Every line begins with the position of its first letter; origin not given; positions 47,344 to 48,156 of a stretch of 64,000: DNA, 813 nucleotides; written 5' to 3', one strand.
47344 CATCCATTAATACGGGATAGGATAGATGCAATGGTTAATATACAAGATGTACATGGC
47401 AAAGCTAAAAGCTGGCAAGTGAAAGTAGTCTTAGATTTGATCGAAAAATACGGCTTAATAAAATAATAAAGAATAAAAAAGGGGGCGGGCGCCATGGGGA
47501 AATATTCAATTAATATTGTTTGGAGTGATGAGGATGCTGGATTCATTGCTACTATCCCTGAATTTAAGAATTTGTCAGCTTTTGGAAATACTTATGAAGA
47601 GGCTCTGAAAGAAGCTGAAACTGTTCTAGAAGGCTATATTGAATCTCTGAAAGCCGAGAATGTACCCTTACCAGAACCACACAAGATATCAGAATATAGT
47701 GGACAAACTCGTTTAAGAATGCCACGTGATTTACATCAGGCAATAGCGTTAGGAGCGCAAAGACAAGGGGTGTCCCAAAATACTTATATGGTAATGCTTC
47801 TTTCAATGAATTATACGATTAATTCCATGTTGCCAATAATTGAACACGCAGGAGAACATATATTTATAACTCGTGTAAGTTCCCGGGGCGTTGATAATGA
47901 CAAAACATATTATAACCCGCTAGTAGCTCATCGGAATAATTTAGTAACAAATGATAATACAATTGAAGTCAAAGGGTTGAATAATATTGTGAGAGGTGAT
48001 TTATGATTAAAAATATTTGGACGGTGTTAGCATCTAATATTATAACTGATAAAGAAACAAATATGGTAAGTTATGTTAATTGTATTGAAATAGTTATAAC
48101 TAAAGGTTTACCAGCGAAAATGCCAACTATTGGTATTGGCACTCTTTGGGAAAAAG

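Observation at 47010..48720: AT-rich islet with HicA-HicB-like toxin-antitoxin pair, a third translationally coupled unknown gene, and palindromic operator candidates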

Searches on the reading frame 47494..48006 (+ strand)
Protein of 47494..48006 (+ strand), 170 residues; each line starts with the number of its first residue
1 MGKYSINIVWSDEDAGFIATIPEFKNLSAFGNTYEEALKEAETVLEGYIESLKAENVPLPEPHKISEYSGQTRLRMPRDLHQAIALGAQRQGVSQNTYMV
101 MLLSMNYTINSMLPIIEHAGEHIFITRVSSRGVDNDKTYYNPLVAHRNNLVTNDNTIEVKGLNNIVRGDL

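Call 4: search_protein_families(library=pfam, proteins=[window:47494-48006:+], max_evalue=1)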
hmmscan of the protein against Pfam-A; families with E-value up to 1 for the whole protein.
window:47494-48006:+ (170 aa): 4 families
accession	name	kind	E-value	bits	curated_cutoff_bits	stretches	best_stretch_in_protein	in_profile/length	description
PF05534.18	HicB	-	3.3e-07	30.5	21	1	60-102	10-50/51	HicB family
PF21748.3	UPF0150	-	8.4e-06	26.1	27.3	1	12-49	16-53/64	UPF0150-like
PF15919.11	HicB_lk_antitox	-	1.5e-05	25.6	27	1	4-70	1-66/123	HicB_like antitoxin of bacterial toxin-antitoxin system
PF12441.14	CopG_antitoxin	-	0.078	14.2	28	1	46-104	22-77/79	CopG antitoxin of type II toxin-antitoxin system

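Call 5: search_protein_families(library=ncbifam, proteins=[window:47494-48006:+], max_evalue=1)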
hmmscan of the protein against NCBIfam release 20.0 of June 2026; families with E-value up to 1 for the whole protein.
window:47494-48006:+ (170 aa): 2 families
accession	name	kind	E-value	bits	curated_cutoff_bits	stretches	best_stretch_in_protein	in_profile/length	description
TIGR00722.1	ttdA_fumA_fumB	subfamily_domain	0.053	12.7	100.65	1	70-134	10-76/273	hydrolyase, tartrate alpha subunit/fumarate domain protein, Fe-S type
TIGR04413.1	MYXAN_cmx8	equivalog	0.17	10.6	150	1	13-48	238-273/537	type I-MYXAN CRISPR-associated protein Cmx8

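Call 6: search_protein_families(library=padloc, proteins=[window:47494-48006:+], max_evalue=1)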
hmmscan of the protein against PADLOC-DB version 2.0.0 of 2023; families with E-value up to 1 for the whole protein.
window:47494-48006:+ (170 aa): 1 family
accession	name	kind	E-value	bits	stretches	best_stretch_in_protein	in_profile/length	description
PDLC01566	Cas8b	-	0.016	12.1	1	11-48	223-260/510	CAS-I-B; effector_LS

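Call 7: search_protein_families(library=phrogs, proteins=[window:47494-48006:+], max_evalue=1)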
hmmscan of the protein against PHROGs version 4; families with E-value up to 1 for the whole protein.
window:47494-48006:+ (170 aa): 12 families
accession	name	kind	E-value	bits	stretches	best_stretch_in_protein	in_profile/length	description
phrog_497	-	moron, auxiliary metabolic gene and host takeover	9.2e-10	39.4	1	4-99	11-107/342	toxin-antitoxin system HicB-like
phrog_33232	-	unknown function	5.7e-06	27.7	1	36-104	31-93/94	-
phrog_11958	-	unknown function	8.8e-05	23.7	1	8-64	8-64/84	-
phrog_795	-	other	9.3e-05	23.7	1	71-104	19-52/116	partition protein ATPase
phrog_9151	-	moron, auxiliary metabolic gene and host takeover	0.0005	21.4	1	11-104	17-106/119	HicB-like antitoxin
phrog_1287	-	unknown function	0.0079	17.6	1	71-106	11-46/115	-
phrog_1388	-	unknown function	0.017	16.3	1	69-108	5-44/143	-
phrog_582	-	transcription regulation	0.025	15.9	1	64-105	52-93/105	Arc-like repressor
phrog_8682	-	unknown function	0.028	15.8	1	72-109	19-56/86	-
phrog_3178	-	transcription regulation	0.029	15.7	1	72-113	12-51/125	Arc-like DNA binding domain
phrog_13890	-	unknown function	0.032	15.2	1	73-102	21-50/73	-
phrog_228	-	transcription regulation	0.045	14.5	1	69-110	10-51/251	Arc-like repressor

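Call 22: find_homologous_proteins(query=window:47494-48006:+)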
Query window:47494-48006:+ (170 aa): 28 proteins with E <= 0.001 among 50 candidates.
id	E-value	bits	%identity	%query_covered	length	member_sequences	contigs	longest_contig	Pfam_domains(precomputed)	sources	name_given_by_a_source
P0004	2.6e-107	374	100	100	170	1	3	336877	PF21748.4,PF15970.12,PF05534.19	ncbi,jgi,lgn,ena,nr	ncbi:MAG: toxin-antitoxin system HicB family antitoxin [Candidatus Omnitrophica bacterium]|jgi:predi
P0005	3.9e-55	204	65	86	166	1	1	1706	PF15919.12,PF21748.4,PF15970.12,PF05534.19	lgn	-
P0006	1.3e-54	202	66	83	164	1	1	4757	PF15919.12,PF15970.12,PF05534.19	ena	-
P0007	2.1e-53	198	70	78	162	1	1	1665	PF21748.4,PF15970.12,PF05534.19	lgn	-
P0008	7.1e-53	197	62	84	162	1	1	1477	PF21748.4,PF15970.12,PF05534.19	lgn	-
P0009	1.4e-52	196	78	66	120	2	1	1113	PF21748.4,PF15970.12,PF05534.19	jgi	jgi:antitoxin HicB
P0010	1.4e-50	189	61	84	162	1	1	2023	PF15919.12,PF15970.12,PF05534.19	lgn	-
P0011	1.9e-50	189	67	74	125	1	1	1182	PF21748.4,PF15970.12,PF05534.19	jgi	-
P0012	5.6e-47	177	62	79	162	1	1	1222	PF15919.12,PF15970.12,PF05534.19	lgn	-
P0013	4.6e-44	168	70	65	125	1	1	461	PF15919.12,PF15970.12,PF05534.19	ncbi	-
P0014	7.8e-44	167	65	74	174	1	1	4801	PF05534.19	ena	-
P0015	2.9e-43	165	65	74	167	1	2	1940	PF05534.19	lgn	-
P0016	3.8e-43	165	60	74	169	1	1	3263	PF05534.19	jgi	jgi:predicted RNase H-like HicB family nuclease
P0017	5.4e-43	165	63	74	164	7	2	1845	PF15919.12,PF05534.19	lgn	-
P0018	6.5e-43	164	67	72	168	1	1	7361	PF15970.12,PF05534.19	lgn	-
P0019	7.0e-43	164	63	75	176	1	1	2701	PF15919.12,PF15970.12,PF05534.19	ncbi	-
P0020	2.9e-42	162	60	76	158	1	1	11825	PF15919.12,PF21748.4,PF05534.19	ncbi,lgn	-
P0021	3.0e-41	159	59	79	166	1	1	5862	PF15919.12,PF05534.19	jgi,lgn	-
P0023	2.1e-40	156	57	84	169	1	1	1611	PF15919.12,PF21748.4,PF15970.12,PF05534.19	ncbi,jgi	jgi:antitoxin HicB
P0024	5.5e-39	151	58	76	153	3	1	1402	PF21748.4,PF15970.12,PF05534.19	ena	-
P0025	2.0e-38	150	58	76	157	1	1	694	PF21748.4,PF15970.12,PF05534.19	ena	-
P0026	2.9e-38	149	66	64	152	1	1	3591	PF15919.12,PF21748.4,PF15970.12,PF05534.19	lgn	-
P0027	1.1e-37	147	62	66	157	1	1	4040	PF21748.4,PF05534.19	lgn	-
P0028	7.9e-37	144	63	64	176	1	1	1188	PF15919.12,PF05534.19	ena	-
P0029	4.9e-36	142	63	61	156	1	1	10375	PF15919.12,PF21748.4,PF15970.12,PF05534.19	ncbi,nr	ncbi:MAG: type II toxin-antitoxin system HicB family antitoxin [Candidatus Omnitrophica bacterium]|n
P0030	7.0e-34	135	61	59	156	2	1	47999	PF15919.12,PF21748.4,PF15970.12,PF05534.19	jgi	-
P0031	5.3e-32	129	51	75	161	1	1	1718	PF15919.12,PF15970.12,PF05534.19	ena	-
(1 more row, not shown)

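Call 23: find_encoding_contigs(protein=P0020, flank=4000, max_places=2)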
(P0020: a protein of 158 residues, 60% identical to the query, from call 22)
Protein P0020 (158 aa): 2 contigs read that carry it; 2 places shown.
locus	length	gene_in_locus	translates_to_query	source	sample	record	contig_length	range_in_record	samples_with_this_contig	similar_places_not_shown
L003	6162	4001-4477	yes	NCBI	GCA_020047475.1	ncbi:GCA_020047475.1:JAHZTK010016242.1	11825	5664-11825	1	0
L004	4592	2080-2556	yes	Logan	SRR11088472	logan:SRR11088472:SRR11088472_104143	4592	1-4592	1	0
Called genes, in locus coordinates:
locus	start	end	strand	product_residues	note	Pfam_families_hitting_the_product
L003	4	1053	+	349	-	-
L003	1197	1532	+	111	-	PF04026:SpoVG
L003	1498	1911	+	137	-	-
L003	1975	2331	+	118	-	-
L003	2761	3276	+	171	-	-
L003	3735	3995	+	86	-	PF07927:HicA_toxin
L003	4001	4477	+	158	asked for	PF15919:HicB_lk_antitox (weak), PF21748:UPF0150 (weak), PF05534:HicB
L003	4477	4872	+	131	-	PF22091:DUF6941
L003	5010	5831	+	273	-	-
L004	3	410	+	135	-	?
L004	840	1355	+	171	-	-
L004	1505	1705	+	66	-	PF12728:HTH_17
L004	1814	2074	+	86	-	PF07927:HicA_toxin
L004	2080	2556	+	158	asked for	PF15919:HicB_lk_antitox (weak), PF21748:UPF0150 (weak), PF05534:HicB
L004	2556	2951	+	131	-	PF22091:DUF6941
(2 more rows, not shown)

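Call 24: find_encoding_contigs(protein=P0029, flank=4000, max_places=2)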
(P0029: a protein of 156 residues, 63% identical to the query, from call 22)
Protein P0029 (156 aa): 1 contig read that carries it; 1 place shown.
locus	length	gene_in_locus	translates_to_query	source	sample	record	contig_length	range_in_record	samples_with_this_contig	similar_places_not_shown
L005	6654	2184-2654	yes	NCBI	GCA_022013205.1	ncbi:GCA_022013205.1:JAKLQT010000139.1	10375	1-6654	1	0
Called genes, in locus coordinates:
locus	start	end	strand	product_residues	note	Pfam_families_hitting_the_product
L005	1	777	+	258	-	PF00266:Aminotran_5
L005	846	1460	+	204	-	PF01592:NifU_N, PF04324:Fer2_BFD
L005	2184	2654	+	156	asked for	PF15919:HicB_lk_antitox (weak), PF15970:HicB-like_2 (weak), PF21748:UPF0150 (faint), PF05534:HicB (weak)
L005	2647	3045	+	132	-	PF22091:DUF6941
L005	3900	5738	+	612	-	PF00324:AA_permease, PF03845:Spore_permease, PF13520:AA_permease_2, PF00359:PTS_EIIA_2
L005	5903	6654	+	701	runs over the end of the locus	PF12437:GSIII_N, PF00120:Gln-synt_C, PF18318:Gln-synt_C-ter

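Call 25: find_encoding_contigs(protein=P0030, flank=4000, max_places=2)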
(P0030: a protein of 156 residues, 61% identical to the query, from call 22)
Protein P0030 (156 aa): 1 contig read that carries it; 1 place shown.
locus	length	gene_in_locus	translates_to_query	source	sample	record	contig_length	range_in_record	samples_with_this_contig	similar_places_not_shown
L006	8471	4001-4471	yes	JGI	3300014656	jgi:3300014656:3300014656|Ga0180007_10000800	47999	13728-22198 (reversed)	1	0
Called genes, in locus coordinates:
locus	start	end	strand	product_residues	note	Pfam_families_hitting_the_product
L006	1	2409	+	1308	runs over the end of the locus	PF13181:TPR_8 (faint), PF00515:TPR_1 (faint)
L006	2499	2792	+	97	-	PF01541:GIY-YIG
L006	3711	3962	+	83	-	PF07927:HicA_toxin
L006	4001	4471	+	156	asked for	PF15919:HicB_lk_antitox (weak), PF15970:HicB-like_2 (weak), PF21748:UPF0150 (weak), PF05534:HicB (weak)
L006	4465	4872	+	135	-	PF22091:DUF6941 (weak)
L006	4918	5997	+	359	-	PF13470:PIN_3 (faint), PF16289:PIN_12, PF18476:PIN_8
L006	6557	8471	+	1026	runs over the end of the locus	PF04313:HSDR_N, PF04851:ResIII, PF18766:SWI2_SNF2, PF22679:T1R_D3-like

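Call 26: find_encoding_contigs(protein=P0018, flank=4000, max_places=2)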
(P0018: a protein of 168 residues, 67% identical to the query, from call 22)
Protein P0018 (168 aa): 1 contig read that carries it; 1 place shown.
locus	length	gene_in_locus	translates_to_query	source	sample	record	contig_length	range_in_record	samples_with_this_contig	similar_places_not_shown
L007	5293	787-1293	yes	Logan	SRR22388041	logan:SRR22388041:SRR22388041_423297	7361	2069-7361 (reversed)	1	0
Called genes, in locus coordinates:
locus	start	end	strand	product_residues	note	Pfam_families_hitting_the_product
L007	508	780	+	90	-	PF07927:HicA_toxin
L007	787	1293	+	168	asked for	PF15970:HicB-like_2 (weak), PF05534:HicB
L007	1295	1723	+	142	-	PF22091:DUF6941 (weak)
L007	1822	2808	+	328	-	-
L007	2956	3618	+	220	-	PF01930:Cas_Cas4 (faint), PF12705:PDDEXK_1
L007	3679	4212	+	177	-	-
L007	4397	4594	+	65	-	-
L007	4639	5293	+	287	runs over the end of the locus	PF12844:HTH_19, PF13560:HTH_31, PF01381:HTH_3, PF13443:HTH_26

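Call 56: find_encoding_contigs(protein=P0011, flank=3000, max_places=2)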
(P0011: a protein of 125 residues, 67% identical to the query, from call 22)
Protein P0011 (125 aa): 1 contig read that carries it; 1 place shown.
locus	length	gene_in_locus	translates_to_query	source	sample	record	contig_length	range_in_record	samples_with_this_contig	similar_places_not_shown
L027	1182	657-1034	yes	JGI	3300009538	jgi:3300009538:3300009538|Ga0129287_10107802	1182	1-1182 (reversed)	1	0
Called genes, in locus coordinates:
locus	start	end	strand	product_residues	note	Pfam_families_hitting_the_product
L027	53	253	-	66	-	-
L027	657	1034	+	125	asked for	PF15970:HicB-like_2, PF21748:UPF0150 (weak), PF05534:HicB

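Call 57: find_encoding_contigs(protein=P0009, flank=3000, max_places=2)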
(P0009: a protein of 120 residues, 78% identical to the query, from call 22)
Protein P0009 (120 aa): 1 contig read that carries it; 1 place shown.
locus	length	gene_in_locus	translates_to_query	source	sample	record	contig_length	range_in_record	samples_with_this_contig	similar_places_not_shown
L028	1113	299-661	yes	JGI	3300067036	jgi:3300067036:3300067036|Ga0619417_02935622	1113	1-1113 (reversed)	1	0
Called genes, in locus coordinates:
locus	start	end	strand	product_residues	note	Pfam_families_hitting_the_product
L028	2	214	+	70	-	?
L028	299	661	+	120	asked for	PF15970:HicB-like_2 (weak), PF21748:UPF0150 (weak), PF05534:HicB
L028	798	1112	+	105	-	?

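Call 63: search_solved_structures(query=A5, max_evalue=0.01, show_alignments=1)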
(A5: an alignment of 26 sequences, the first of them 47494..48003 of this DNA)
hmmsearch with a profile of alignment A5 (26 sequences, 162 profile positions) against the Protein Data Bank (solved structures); distinct sequences matched with E-value up to 0.01: 2.
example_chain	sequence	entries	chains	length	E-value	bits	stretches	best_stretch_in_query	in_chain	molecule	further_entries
6g1c_V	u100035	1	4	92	0.0023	20.8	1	12-54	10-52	Antitoxin HicB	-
6g1n_A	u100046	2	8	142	0.0027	20.6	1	11-54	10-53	antitoxin HicB | HicB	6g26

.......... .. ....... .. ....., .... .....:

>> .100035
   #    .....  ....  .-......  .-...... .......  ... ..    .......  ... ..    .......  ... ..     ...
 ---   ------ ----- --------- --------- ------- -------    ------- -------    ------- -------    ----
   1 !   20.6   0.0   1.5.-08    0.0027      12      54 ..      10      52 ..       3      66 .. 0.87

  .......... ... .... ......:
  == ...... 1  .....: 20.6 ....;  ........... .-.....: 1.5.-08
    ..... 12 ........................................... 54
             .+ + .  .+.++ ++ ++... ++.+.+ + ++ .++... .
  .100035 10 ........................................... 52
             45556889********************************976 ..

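Call 100: find_related_loci(query=A5, collection=viral_contigs, flank=3000)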
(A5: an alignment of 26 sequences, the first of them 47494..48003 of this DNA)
Query A5 (170 aa) in viral_contigs; peptide patterns used: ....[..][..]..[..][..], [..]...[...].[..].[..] (x = any residue, [..] = any of these).
50 stretches matched a pattern; 6 encode a relative of the query (tblastn E <= 1e-3); 6 distinct loci.
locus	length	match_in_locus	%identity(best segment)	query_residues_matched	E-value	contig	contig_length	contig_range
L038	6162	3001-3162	59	3-56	3e-18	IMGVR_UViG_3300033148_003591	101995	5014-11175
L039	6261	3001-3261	40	4-90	6e-17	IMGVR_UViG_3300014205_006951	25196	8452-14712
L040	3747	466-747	36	13-104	5e-15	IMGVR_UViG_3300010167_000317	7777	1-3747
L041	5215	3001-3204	34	3-70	1e-10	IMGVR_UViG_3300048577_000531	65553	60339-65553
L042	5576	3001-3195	37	3-67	8e-10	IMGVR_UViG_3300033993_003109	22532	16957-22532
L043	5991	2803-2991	37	1-63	7e-9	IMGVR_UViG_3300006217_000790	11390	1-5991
